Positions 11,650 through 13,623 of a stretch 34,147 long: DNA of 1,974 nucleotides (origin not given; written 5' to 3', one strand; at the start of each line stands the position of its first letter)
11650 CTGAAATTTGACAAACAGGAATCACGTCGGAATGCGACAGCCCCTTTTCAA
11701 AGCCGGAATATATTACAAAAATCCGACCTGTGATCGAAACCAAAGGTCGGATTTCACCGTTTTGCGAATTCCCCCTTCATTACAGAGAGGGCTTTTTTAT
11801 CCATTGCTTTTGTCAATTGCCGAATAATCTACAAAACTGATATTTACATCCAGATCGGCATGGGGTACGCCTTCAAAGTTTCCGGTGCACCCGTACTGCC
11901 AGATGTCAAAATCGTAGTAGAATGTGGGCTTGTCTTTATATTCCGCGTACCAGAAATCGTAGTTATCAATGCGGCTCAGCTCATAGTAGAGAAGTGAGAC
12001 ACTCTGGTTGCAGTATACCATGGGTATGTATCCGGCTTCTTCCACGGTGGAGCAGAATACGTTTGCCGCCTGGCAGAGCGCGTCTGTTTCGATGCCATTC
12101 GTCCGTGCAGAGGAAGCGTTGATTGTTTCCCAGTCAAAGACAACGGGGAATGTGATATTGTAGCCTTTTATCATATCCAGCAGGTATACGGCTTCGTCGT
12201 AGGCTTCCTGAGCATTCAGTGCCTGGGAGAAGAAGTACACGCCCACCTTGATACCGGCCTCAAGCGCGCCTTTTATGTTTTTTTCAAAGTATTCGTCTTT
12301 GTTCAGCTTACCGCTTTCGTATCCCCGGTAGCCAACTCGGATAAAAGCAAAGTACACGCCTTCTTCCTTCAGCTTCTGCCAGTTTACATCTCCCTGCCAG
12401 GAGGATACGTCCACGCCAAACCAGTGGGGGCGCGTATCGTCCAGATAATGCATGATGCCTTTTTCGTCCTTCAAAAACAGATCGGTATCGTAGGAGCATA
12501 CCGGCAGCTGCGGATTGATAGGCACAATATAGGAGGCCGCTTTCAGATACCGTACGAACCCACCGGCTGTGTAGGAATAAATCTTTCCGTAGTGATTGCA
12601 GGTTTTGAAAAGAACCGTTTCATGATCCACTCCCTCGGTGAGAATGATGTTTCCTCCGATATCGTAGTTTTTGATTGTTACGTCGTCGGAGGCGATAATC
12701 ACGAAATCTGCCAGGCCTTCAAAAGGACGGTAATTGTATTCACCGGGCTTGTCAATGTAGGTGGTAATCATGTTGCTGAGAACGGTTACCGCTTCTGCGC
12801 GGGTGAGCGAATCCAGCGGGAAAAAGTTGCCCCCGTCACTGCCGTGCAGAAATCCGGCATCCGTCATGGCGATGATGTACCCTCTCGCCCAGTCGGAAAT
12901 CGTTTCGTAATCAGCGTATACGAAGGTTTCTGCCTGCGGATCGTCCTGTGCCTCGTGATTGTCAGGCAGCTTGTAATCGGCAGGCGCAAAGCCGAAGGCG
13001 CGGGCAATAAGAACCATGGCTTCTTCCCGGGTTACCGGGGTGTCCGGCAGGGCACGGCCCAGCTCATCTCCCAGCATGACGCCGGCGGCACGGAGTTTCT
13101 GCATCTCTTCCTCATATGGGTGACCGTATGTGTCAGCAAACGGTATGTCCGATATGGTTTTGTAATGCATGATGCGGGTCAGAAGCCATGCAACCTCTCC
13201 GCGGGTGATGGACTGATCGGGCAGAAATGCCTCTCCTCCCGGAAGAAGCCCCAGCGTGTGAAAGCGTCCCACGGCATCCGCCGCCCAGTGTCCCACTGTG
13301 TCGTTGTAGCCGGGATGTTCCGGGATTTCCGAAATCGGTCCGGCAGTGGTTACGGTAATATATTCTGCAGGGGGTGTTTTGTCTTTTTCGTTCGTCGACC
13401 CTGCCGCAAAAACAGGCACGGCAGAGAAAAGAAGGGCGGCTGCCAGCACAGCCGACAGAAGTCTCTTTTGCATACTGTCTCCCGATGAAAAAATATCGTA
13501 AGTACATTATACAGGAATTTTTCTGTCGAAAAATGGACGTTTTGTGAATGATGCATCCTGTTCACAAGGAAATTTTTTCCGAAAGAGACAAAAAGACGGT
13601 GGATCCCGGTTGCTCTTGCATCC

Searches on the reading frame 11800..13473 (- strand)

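Call 77: search_protein_families(library=pfam, proteins=[window:11800-13473:-], max_evalue=0.00001)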
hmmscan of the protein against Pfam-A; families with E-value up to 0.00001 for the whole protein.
window:11800-13473:- (558 aa): 2 families
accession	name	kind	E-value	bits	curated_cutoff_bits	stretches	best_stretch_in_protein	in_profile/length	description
PF01183.26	Glyco_hydro_25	-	1.1e-29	104.5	27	1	354-536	1-180/180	Glycosyl hydrolases family 25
PF00395.25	SLH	-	1.9e-21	76.2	20.8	1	186-228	2-43/44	S-layer homology domain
